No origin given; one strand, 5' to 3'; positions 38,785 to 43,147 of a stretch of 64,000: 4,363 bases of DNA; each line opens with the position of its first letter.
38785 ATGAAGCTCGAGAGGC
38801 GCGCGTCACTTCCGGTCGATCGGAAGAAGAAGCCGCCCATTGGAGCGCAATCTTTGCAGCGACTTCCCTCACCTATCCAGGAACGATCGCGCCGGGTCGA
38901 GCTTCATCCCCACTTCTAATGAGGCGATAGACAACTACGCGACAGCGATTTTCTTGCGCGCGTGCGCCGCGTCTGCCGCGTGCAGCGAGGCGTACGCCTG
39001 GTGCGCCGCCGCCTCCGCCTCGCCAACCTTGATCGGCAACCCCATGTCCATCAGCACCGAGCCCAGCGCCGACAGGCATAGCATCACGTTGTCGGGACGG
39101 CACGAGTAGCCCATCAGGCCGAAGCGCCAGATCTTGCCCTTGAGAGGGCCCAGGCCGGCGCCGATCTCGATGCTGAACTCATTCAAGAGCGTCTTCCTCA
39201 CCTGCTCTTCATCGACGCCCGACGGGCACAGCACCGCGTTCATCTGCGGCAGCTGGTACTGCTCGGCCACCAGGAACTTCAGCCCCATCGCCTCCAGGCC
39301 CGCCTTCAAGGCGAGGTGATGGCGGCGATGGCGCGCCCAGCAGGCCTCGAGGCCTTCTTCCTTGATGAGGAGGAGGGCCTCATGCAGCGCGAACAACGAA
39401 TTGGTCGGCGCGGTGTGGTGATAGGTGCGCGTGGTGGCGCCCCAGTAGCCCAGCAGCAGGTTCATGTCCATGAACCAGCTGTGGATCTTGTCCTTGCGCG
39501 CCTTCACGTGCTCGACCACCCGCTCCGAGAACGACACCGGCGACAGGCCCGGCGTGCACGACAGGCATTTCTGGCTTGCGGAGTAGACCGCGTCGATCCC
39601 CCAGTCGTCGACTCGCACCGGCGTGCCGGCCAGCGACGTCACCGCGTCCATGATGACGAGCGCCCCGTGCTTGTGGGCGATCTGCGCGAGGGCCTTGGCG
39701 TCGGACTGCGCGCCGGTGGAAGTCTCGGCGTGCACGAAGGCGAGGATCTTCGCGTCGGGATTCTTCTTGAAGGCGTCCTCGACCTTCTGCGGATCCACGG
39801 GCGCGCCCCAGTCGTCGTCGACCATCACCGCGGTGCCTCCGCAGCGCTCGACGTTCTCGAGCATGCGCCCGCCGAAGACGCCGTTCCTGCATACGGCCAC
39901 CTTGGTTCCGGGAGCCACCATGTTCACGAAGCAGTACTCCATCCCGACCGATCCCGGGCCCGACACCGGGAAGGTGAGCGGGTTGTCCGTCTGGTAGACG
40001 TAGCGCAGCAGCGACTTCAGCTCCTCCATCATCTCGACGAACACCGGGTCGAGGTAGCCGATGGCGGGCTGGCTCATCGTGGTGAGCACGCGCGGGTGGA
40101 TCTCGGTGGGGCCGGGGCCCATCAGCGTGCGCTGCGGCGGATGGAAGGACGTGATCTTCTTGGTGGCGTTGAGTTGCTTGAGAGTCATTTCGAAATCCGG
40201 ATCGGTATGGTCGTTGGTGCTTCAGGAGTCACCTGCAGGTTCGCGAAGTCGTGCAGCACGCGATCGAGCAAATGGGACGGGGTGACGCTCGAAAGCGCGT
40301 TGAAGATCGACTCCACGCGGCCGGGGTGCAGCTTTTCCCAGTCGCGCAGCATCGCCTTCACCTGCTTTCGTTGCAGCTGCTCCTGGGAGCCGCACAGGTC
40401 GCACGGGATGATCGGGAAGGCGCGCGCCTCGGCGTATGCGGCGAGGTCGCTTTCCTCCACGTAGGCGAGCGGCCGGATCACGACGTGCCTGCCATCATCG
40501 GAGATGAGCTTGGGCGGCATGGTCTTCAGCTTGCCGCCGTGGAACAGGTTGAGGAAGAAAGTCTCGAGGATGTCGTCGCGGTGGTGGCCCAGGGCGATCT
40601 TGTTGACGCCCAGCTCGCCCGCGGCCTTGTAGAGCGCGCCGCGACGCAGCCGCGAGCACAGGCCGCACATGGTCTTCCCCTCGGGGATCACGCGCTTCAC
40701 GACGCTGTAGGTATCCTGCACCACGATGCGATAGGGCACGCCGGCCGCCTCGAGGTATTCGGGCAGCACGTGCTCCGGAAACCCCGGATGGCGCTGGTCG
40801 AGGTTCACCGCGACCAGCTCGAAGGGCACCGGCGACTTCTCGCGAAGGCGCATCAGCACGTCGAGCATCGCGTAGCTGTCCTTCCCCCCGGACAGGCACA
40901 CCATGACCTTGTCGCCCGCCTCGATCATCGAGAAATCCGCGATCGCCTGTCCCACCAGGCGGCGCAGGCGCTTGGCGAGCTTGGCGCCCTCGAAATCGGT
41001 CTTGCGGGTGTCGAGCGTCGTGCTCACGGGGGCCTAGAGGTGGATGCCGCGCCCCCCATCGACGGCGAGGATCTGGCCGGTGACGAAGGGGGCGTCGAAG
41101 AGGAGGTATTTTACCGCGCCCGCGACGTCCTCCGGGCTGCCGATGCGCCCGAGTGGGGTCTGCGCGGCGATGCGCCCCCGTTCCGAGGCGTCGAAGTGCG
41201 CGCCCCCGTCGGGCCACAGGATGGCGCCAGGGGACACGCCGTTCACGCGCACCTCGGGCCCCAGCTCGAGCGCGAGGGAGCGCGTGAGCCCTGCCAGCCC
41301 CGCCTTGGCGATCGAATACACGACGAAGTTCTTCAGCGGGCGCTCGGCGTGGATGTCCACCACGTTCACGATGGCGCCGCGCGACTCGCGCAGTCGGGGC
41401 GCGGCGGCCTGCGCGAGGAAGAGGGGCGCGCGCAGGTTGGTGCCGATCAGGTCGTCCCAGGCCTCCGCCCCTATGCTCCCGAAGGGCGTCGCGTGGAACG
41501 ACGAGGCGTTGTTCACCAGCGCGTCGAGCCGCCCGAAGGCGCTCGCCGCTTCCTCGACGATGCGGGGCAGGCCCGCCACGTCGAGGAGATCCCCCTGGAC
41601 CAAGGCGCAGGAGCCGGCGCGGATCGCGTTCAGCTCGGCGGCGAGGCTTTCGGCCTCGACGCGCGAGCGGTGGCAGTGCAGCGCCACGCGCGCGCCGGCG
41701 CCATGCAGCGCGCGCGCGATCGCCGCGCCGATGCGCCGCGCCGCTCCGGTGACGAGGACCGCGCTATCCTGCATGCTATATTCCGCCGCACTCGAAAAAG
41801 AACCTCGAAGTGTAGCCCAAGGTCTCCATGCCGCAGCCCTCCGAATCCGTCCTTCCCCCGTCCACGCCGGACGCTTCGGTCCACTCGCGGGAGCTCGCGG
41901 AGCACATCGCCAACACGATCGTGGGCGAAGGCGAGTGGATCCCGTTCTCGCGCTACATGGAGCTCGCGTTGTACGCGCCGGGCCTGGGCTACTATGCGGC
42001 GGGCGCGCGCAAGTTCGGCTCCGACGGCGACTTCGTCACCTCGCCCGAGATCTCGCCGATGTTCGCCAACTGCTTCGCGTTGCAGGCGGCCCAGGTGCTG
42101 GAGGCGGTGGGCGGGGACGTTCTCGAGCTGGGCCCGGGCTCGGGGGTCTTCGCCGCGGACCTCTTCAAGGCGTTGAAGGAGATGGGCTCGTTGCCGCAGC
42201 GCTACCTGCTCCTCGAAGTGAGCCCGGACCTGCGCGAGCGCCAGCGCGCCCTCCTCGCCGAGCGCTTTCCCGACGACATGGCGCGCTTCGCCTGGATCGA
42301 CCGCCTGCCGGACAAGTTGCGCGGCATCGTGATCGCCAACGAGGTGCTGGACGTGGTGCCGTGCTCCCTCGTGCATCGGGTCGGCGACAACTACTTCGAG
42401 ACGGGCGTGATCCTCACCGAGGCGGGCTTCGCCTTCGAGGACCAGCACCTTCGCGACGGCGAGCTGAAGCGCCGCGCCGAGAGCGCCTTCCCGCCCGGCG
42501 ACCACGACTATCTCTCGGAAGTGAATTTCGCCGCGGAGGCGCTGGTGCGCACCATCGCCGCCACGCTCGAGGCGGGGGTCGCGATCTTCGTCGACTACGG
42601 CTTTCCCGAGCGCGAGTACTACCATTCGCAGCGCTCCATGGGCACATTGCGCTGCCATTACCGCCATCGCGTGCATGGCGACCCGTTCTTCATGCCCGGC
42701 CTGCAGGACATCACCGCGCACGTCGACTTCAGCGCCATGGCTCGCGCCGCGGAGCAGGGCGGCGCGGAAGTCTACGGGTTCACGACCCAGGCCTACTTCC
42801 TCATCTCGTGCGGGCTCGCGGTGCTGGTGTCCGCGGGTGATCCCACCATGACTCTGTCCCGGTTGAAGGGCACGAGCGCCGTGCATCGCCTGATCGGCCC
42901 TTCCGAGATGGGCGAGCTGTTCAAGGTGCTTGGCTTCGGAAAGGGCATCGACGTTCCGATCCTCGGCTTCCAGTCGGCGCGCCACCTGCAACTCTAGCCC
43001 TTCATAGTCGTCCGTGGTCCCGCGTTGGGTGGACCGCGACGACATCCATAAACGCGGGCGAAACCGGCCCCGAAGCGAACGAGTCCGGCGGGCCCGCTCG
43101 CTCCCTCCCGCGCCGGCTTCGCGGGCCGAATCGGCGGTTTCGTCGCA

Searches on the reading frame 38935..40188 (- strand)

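Call 67: search_protein_families(library=pfam, proteins=[window:38935-40188:-], max_evalue=0.0001)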
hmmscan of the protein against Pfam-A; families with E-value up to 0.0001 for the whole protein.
window:38935-40188:- (417 aa): 2 families
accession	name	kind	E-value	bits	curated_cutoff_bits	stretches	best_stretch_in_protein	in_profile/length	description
PF00266.25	Aminotran_5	-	3e-20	73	21.5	1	52-345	43-338/371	Aminotransferase class-V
PF01041.23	DegT_DnrJ_EryC1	-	5.5e-05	23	19.8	0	111-186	79-150/360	DegT/DnrJ/EryC1/StrS aminotransferase family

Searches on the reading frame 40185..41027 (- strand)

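Call 82: search_protein_families(library=pfam, proteins=[window:40185-41027:-], max_evalue=0.0001)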
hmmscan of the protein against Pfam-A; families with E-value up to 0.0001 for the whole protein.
window:40185-41027:- (280 aa): 1 family
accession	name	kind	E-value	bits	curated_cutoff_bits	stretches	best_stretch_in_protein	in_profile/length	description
PF01171.26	ATP_bind_3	-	3.3e-15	56.7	27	1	40-204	1-161/182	PP-loop family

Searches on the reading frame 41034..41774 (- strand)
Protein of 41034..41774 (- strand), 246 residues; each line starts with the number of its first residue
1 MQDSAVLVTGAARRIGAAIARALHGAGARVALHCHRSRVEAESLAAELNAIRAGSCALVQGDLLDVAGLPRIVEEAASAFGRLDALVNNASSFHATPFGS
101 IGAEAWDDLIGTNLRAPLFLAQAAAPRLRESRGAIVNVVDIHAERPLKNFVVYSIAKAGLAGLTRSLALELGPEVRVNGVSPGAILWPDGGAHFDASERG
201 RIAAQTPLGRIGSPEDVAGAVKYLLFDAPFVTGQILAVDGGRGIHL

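Call 82: search_protein_families(library=pfam, proteins=[window:41034-41774:-], max_evalue=0.0001)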
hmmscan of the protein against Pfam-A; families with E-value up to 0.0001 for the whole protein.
window:41034-41774:- (246 aa): 4 families
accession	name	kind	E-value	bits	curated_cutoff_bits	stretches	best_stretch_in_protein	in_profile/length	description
PF13561.12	adh_short_C2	-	1.4e-50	172.6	27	1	10-241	1-234/236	Enoyl-(Acyl carrier protein) reductase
PF00106.31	adh_short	-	1.1e-42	146.2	26.6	1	5-185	2-182/195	short chain dehydrogenase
PF23441.1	SDR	-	5e-13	49.5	27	1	4-241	8-254/258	SDR-like rossmann domain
PF08659.16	KR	-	7.7e-08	32.9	22.6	1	5-124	2-123/180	KR domain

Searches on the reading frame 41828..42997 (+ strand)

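Call 67: search_protein_families(library=pfam, proteins=[window:41828-42997:+], max_evalue=0.0001)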
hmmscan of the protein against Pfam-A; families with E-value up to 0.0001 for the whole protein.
window:41828-42997:+ (389 aa): 1 family
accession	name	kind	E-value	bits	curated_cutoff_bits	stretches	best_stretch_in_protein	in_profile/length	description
PF02636.23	Methyltransf_28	-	9.2e-58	196.1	23.3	1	83-319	2-249/249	Putative S-adenosyl-L-methionine-dependent methyltransferase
